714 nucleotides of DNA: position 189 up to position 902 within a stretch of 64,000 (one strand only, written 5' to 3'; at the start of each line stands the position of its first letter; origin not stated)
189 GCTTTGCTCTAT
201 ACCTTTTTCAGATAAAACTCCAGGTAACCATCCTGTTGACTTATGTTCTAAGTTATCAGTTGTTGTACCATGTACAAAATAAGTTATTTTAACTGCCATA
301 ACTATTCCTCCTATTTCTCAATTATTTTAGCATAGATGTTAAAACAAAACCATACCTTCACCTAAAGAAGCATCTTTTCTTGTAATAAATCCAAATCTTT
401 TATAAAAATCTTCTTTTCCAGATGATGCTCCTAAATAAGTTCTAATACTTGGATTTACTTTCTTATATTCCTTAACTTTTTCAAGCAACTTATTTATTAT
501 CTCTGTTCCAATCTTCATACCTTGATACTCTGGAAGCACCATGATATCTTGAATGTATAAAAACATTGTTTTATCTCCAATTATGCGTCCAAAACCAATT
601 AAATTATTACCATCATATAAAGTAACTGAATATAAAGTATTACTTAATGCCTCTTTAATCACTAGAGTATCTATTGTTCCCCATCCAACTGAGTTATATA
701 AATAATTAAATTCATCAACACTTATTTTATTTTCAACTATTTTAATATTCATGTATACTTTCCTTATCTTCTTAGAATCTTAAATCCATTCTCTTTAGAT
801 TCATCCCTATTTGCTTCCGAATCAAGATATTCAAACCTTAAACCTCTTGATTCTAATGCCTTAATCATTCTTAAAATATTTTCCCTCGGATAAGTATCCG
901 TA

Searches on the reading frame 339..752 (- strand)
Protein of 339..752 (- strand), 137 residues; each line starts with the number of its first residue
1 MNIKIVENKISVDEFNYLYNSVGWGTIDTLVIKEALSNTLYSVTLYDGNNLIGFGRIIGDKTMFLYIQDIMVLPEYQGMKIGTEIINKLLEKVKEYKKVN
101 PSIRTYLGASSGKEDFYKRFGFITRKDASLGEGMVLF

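Call 13: search_protein_families(library=pfam, alignment_id=A1, max_evalue=0.0001)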
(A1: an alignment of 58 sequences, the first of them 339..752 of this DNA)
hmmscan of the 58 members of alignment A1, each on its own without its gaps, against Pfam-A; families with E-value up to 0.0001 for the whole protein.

A. member 1, window:339-752:- (137 aa): 3 families
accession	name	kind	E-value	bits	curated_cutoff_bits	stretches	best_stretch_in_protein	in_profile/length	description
PF13508.13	Acetyltransf_7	-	4.8e-12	46.5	27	1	45-123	8-83/84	Acetyltransferase (GNAT) domain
PF13673.13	Acetyltransf_10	-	9.4e-12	45.5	23.6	1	33-134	23-119/128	Acetyltransferase (GNAT) domain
PF00583.31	Acetyltransf_1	-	5.2e-11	43.3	20.7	1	39-122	32-116/116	Acetyltransferase (GNAT) family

B. families by the number of members that match (of 58 scanned): 63 families (the first 25 are shown)
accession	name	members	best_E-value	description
PF00005.33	ABC_tran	2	1.5e-36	ABC transporter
PF02687.27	FtsX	2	3.5e-36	FtsX-like permease C-terminal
PF00702.32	Hydrolase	2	1e-16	haloacid dehalogenase-like hydrolase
PF00293.34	NUDIX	2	2.3e-15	NUDIX domain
PF02463.25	SMC_N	2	2e-09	RecF/RecN/SMC N terminal domain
PF04266.20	ASCH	2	1.6e-08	ASCH domain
PF08902.16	DUF1848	1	4.9e-84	Domain of unknown function (DUF1848)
PF19484.4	DUF6020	1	2.6e-64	Family of unknown function (DUF6020)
PF13561.12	adh_short_C2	1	8.5e-55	Enoyl-(Acyl carrier protein) reductase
PF00106.31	adh_short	1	2.4e-51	short chain dehydrogenase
PF05067.18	Mn_catalase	1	1.4e-47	Manganese containing catalase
PF00933.27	Glyco_hydro_3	1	3.3e-47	Glycosyl hydrolase family 3 N terminal domain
PF00056.29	Ldh_1_N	1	1.4e-44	lactate/malate dehydrogenase, NAD binding domain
PF01177.27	Asp_Glu_race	1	9.6e-43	Asp/Glu/Hydantoin racemase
PF20990.2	DUF2207_C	1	8.4e-38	Predicted membrane protein (DUF2207) C-terminal domain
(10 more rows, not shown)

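Call 14: search_protein_families(library=phrogs, alignment_id=A1, max_evalue=0.00001)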
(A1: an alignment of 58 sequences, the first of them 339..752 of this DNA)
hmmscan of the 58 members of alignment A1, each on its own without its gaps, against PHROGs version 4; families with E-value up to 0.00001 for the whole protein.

A. member 1, window:339-752:- (137 aa): 2 families
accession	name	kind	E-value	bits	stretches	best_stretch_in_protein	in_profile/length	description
phrog_3810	-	other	3.8e-06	27.9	1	50-125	70-145/155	acetyltransferase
phrog_1249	-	other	4e-06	27.7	1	38-123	56-147/180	acetyltransferase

B. families by the number of members that match (of 58 scanned): 73 families (the first 25 are shown)
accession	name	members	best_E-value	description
phrog_293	-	2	1.2e-72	ABC transporter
phrog_2392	-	2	9.3e-44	ABC transporter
phrog_5982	-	2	1.9e-18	-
phrog_23675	-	2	6.3e-18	-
phrog_20458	-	2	6.7e-17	-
phrog_1198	-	2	3.6e-16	MutT/NUDIX hydrolase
phrog_21263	-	2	1.2e-15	-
phrog_3940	-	2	3.3e-07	-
phrog_12316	-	1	2.7e-117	ATPase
phrog_857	-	1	1e-61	-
phrog_731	-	1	2.1e-59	-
phrog_7573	-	1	2e-57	-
phrog_3142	-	1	1.4e-52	FabG-like 3-oxoacyl-(acyl-carrier-protein) reductase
phrog_36807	-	1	4.2e-42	-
phrog_10912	-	1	4.8e-40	kinase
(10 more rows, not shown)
